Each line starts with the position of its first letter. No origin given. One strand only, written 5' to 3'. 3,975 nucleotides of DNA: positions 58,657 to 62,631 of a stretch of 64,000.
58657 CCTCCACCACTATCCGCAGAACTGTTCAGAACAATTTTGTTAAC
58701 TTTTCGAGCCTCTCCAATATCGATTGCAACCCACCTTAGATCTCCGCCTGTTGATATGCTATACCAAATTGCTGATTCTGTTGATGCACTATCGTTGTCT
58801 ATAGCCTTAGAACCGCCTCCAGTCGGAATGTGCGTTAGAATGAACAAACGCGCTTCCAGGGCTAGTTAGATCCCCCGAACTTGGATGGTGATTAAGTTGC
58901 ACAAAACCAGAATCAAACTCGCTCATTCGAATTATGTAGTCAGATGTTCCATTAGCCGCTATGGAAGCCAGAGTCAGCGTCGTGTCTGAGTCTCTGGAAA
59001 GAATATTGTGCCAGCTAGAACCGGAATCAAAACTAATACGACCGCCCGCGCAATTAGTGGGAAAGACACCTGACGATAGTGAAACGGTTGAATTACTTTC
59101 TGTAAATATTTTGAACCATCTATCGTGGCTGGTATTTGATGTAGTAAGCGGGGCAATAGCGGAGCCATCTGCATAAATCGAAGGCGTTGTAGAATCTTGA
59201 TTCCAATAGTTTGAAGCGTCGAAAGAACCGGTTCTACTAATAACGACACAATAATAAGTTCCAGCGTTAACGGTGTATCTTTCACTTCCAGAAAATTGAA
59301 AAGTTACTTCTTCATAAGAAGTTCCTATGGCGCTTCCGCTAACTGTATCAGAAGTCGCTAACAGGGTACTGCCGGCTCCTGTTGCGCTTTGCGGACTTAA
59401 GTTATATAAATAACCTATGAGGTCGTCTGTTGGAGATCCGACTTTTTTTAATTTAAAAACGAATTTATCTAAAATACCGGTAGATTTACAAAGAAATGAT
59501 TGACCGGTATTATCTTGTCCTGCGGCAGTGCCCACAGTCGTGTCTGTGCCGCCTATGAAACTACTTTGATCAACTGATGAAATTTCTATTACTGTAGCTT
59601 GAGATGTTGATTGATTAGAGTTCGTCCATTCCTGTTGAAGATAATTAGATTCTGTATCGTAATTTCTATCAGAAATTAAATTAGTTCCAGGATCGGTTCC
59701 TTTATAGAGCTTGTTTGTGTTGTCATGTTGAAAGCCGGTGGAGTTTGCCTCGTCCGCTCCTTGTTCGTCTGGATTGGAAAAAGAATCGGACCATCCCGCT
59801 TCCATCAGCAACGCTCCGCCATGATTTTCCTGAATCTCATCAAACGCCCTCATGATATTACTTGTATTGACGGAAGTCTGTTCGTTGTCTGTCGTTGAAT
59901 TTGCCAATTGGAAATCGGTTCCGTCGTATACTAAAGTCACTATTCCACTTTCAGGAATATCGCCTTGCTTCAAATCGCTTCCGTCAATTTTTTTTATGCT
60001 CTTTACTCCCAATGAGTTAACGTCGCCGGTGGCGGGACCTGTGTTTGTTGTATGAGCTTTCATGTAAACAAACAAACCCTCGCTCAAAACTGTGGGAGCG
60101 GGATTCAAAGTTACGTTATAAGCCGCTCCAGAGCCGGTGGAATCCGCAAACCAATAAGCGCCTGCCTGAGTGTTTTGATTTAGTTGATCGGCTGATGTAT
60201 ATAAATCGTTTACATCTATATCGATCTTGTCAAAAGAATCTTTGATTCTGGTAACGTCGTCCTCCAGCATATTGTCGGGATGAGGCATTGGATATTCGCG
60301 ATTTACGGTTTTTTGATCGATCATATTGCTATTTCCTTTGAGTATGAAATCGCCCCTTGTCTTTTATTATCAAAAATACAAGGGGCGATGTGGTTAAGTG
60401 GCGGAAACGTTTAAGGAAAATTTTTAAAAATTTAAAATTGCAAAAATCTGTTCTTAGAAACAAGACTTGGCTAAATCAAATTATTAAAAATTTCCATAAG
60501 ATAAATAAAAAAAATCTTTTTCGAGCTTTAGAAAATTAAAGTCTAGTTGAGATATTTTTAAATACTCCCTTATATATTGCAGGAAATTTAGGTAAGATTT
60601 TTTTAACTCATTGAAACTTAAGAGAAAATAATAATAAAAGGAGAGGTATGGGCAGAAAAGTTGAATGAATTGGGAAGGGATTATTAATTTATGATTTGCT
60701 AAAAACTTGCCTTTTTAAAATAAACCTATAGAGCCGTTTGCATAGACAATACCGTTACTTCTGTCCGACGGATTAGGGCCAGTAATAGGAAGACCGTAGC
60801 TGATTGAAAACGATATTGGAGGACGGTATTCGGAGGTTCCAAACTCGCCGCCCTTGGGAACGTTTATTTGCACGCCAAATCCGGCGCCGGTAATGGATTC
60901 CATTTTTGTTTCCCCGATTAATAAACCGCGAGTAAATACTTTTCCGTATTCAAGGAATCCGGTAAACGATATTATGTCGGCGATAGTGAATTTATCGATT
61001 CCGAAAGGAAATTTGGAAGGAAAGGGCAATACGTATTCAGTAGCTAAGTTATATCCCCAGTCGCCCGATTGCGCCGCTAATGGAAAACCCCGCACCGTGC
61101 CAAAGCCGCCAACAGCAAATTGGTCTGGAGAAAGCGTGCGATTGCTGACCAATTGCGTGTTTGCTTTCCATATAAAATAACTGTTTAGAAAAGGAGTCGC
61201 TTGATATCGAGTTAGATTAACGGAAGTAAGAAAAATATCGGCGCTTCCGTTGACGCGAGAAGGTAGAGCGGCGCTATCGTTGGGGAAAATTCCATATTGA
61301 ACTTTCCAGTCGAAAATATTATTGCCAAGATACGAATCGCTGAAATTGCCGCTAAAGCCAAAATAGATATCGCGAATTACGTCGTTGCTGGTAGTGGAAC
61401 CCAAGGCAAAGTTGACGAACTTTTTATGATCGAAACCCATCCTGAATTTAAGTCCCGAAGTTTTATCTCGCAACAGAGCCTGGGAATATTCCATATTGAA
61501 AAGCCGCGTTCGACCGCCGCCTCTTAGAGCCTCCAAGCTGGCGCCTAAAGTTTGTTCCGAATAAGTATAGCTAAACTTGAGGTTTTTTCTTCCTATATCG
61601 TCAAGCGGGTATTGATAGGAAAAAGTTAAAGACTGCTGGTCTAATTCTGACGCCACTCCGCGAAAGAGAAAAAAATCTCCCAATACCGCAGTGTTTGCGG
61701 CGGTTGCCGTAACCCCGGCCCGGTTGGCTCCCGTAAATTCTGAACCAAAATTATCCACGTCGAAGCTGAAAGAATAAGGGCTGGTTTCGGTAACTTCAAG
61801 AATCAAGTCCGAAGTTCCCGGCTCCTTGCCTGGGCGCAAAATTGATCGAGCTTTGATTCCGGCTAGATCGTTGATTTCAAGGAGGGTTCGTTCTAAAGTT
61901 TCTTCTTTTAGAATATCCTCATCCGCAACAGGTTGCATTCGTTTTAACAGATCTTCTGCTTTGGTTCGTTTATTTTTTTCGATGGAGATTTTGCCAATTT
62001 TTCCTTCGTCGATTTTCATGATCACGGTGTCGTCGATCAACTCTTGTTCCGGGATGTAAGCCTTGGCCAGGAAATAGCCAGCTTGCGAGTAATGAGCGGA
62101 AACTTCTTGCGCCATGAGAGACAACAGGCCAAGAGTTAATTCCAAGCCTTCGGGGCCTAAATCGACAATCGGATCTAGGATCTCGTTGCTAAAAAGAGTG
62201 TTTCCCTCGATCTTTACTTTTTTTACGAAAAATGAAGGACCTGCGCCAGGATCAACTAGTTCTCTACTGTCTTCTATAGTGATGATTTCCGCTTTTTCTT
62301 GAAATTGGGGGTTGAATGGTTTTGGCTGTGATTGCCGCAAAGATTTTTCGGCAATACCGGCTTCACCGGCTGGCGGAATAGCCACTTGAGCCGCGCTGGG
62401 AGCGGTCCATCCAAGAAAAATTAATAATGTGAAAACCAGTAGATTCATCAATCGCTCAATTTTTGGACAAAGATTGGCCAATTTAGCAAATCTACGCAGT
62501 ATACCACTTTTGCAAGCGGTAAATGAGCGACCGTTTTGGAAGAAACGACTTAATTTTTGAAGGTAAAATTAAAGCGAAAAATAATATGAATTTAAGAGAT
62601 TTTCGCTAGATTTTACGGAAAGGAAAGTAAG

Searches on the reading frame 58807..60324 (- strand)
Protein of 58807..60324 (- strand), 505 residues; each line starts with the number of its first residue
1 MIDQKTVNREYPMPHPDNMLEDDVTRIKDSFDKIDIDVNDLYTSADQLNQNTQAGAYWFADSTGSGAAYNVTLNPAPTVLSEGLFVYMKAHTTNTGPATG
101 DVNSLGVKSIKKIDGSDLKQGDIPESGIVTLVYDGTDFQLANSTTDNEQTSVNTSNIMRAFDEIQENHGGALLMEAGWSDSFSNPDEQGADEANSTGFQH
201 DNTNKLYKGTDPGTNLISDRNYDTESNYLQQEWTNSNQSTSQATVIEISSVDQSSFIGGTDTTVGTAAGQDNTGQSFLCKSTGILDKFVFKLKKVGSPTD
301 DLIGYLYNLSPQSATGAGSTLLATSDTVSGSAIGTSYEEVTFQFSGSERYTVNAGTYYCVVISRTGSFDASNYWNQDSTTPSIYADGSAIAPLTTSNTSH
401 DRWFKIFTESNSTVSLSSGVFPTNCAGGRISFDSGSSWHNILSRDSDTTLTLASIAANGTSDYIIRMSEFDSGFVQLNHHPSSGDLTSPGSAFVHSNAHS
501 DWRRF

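Call 46: find_encoding_contigs(protein=window:58807-60324:-, flank=10000, max_places=1)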
Protein window:58807-60324:- (505 aa): no gene with exactly this product is on record in the collection.
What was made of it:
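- Tried and rejected: Looking up the paralogue B product in the assembly index failed because no gene with exactly that product is on record (call 46).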

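Call 89: search_protein_families(library=pfam, proteins=[window:58807-60324:-], max_evalue=0.001)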
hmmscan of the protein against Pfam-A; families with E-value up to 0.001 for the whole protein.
window:58807-60324:- (505 aa): 0 families

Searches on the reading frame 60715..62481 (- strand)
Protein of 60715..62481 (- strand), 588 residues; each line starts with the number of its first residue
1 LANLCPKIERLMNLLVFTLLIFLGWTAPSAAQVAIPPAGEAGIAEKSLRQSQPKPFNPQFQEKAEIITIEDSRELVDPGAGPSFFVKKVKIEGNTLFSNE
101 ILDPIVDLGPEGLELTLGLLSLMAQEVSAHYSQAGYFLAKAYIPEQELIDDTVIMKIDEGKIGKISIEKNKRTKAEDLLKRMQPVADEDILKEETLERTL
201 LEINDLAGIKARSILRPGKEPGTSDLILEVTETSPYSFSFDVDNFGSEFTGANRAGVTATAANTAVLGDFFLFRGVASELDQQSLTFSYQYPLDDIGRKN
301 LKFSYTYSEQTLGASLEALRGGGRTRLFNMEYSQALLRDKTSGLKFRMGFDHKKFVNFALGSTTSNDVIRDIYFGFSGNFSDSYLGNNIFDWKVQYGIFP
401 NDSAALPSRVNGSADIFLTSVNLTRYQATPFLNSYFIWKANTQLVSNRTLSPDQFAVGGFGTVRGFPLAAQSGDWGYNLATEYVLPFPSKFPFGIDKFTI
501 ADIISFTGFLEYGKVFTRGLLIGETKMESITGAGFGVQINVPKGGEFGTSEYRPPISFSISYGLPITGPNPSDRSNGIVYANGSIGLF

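Call 89: search_protein_families(library=pfam, proteins=[window:60715-62481:-], max_evalue=0.001)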
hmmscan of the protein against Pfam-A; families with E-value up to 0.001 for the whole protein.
window:60715-62481:- (588 aa): 3 families
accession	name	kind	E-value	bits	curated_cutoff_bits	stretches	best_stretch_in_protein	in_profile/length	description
PF03865.19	ShlB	-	6.6e-22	78.8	22.7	1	222-484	1-269/311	Haemolysin secretion/activation protein ShlB/FhaC/HecB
PF08479.16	POTRA_2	-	2.3e-12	47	24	1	84-160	1-76/76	POTRA domain, ShlB-type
PF07244.20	POTRA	-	2.9e-08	34.8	21.3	0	86-160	3-79/79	Surface antigen variable number repeat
